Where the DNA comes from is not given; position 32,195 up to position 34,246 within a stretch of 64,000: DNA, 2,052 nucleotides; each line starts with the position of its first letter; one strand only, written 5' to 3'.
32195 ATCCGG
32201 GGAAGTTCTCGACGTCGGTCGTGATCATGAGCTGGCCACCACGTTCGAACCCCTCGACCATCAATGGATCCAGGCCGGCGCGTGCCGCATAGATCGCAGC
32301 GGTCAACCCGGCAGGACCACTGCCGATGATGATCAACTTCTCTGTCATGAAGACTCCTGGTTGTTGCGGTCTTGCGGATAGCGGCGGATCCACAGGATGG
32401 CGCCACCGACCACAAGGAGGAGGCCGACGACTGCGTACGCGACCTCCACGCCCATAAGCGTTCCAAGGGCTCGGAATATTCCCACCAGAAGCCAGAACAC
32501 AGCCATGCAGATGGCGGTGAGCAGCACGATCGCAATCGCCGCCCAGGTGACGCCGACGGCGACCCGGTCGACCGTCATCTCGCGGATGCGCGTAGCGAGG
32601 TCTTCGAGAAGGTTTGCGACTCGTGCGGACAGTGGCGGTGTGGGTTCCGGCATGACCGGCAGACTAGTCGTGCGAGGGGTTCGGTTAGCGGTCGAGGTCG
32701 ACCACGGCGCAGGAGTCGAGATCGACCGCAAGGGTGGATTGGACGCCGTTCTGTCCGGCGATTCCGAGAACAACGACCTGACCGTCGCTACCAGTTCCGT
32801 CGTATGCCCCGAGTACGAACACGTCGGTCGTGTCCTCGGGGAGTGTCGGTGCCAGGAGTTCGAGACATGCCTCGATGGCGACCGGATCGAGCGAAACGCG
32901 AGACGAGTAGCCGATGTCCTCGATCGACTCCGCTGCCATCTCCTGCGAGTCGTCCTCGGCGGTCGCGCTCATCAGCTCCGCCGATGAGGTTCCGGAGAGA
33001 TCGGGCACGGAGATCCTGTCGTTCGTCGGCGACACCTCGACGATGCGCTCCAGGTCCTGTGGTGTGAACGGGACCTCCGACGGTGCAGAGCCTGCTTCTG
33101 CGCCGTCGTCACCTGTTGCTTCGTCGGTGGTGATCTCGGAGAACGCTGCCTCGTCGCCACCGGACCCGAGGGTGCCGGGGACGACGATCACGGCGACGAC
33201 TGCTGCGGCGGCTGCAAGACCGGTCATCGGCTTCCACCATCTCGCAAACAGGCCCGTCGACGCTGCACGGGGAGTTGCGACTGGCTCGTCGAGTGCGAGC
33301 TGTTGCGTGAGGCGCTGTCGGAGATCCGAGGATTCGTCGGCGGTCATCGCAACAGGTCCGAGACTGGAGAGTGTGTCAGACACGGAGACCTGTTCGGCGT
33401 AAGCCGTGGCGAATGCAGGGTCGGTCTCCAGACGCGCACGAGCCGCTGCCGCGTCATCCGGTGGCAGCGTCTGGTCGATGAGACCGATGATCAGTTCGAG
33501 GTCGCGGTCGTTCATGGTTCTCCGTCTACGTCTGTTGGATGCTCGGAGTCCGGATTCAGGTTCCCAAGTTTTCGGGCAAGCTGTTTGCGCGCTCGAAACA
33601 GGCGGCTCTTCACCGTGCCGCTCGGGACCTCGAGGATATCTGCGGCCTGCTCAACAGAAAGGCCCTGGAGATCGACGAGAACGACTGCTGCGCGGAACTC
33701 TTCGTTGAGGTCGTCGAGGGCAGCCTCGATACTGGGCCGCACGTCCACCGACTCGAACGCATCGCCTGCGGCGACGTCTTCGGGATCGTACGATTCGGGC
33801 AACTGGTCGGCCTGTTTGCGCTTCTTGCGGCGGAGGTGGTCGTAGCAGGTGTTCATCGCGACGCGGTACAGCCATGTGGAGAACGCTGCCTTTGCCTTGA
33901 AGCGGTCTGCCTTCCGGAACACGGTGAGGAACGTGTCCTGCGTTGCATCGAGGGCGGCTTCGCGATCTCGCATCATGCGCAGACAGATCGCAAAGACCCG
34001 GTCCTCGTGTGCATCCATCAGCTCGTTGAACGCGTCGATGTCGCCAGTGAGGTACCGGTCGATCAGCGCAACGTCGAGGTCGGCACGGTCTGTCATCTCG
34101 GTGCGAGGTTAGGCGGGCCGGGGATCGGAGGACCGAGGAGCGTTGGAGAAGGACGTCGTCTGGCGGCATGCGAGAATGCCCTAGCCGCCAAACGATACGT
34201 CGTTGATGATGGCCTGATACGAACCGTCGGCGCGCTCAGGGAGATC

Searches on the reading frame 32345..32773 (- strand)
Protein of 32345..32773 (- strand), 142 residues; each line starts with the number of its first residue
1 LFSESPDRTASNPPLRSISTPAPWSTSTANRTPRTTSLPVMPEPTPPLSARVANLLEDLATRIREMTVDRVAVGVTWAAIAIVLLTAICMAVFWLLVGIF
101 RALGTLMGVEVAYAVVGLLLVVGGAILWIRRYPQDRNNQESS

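Call 3: search_protein_families(library=pfam, proteins=[window:32345-32773:-], max_evalue=0.1)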
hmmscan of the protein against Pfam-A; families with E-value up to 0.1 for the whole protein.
window:32345-32773:- (142 aa): 2 families
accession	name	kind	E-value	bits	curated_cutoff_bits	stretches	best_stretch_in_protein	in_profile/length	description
PF07332.16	Phage_holin_3_6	-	0.0045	17.5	28.4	1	68-130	30-89/116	Putative Actinobacterial Holin-X, holin superfamily III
PF04246.17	RseC_MucC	-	0.052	13.9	24.4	1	69-138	52-120/130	Positive regulator of sigma(E), RseC/MucC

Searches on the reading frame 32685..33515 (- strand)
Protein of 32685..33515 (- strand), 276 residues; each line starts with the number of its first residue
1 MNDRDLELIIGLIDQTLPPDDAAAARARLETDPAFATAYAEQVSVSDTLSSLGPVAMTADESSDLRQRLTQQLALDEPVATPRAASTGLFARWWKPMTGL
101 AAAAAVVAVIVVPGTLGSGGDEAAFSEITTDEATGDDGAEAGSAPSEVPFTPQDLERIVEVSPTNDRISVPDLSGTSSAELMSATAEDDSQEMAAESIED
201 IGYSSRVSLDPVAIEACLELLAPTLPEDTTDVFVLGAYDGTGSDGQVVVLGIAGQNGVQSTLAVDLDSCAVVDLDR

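Call 3: search_protein_families(library=pfam, proteins=[window:32685-33515:-], max_evalue=0.1)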
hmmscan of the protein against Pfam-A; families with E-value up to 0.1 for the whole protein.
window:32685-33515:- (276 aa): 0 families

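Call 4: search_protein_families(library=ncbifam, proteins=[window:32685-33515:-], max_evalue=0.1)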
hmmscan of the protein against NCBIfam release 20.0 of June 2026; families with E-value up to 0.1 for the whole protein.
window:32685-33515:- (276 aa): 2 families
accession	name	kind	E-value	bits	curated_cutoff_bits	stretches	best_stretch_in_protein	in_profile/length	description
NF052375.1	antisigma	equivalog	1.1e-06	28.9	100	1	16-117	9-104/217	anti-sigma factor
NF038083.1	CU044_5270_fam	subfamily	0.0034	17.2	100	1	64-126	7-61/284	CU044_5270 family protein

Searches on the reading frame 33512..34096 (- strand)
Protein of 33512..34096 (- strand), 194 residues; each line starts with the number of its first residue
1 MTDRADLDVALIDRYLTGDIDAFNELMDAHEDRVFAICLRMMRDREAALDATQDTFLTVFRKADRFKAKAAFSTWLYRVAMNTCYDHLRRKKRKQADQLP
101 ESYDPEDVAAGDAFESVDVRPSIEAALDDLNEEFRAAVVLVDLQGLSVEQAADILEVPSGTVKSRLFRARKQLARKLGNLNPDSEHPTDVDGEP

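Call 3: search_protein_families(library=pfam, proteins=[window:33512-34096:-], max_evalue=0.1)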
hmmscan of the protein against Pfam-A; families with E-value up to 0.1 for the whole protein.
window:33512-34096:- (194 aa): 11 families
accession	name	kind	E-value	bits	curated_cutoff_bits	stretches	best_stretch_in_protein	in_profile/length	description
PF04542.20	Sigma70_r2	-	4.5e-20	71.7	24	1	26-93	1-70/71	Sigma-70 region 2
PF08281.18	Sigma70_r4_2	-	1.4e-14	53.8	25.7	1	123-173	4-54/54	Sigma-70, region 4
PF04545.22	Sigma70_r4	-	8.7e-10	38.4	24.1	1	126-173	1-48/50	Sigma-70, region 4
PF07638.17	Sigma70_ECF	-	9e-06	26.1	21.1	1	11-177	7-183/185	ECF sigma factor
PF22233.2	PhyR_sigma-like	-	0.0073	16.5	27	1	134-175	8-49/50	Response regulator PhyR, sigma-like domain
PF05225.22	HTH_psq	-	0.0086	16.2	20.4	1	131-170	2-40/45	helix-turn-helix, Psq domain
PF01442.23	Apolipoprotein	-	0.025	14.7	90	1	52-111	123-182/190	Apolipoprotein A1/A4/E domain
PF02001.22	DUF134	-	0.026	15.5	27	1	136-177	41-82/98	Protein of unknown function DUF134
PF12728.13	HTH_17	-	0.037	14.7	27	1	146-178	2-33/51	Helix-turn-helix domain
PF13384.12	HTH_23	-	0.054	13.8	24.6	0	137-165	10-36/50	Homeodomain-like domain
PF12840.13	HTH_20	-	0.065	13.6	27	0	144-163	17-36/51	Helix-turn-helix domain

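Call 4: search_protein_families(library=ncbifam, proteins=[window:33512-34096:-], max_evalue=0.1)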
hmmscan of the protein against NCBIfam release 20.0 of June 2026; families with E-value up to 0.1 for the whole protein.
window:33512-34096:- (194 aa): 97 families (the best 25 are shown)
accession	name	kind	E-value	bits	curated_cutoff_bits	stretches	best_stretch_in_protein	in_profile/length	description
NF007225.0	PRK09643.1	equivalog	5.3e-54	183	190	1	8-186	14-191/204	RNA polymerase sigma factor SigM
NF004113.0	PRK05602.1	equivalog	4.8e-44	150.5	208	1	3-184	27-208/211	RNA polymerase sigma factor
NF009166.1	PRK12513.1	equivalog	2.7e-38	131.6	206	1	4-179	5-188/193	RNA polymerase sigma factor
NF007229.0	PRK09647.1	equivalog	2.8e-36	124.9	265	1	20-186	43-211/220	RNA polymerase sigma factor SigE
NF007223.0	PRK09641.1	equivalog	1.1e-35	123.2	209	1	10-179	7-186/187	RNA polymerase sigma factor SigW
NF008888.0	PRK11922.1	equivalog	4e-35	121.5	204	1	5-178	14-197/231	RNA polymerase sigma factor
NF009171.0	PRK12518.1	equivalog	6.7e-35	120.6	208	1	7-175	13-182/191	RNA polymerase sigma factor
TIGR02939.1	RpoE_Sigma70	equivalog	7.1e-34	117.5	236.15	1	5-178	4-187/190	RNA polymerase sigma factor RpoE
TIGR02948.1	SigW_bacill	equivalog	1.6e-31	109.8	243.1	1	12-180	9-187/187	RNA polymerase sigma factor SigW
NF009168.0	PRK12515.1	subfamily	5.6e-31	107.5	236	1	2-177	3-179/189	RNA polymerase sigma factor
TIGR02937.1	sigma70-ECF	superfamily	2.1e-30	105.5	42.9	1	21-177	1-165/165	sigma-70 family RNA polymerase sigma factor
NF007216.0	PRK09638.1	equivalog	2.5e-29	102.3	194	1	9-178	6-175/180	RNA polymerase sigma factor SigY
NF009190.0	PRK12538.1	equivalog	3.1e-29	102.3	303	1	6-179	48-221/233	RNA polymerase sigma factor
TIGR02983.1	SigE-fam_strep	subfamily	7.9e-29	100.6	141.55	1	21-178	6-159/162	SigE family RNA polymerase sigma factor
TIGR02954.1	Sig70_famx3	hypoth_equivalog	1.8e-28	99.4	188.5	1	8-177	3-167/170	RNA polymerase sigma-70 factor, TIGR02954 family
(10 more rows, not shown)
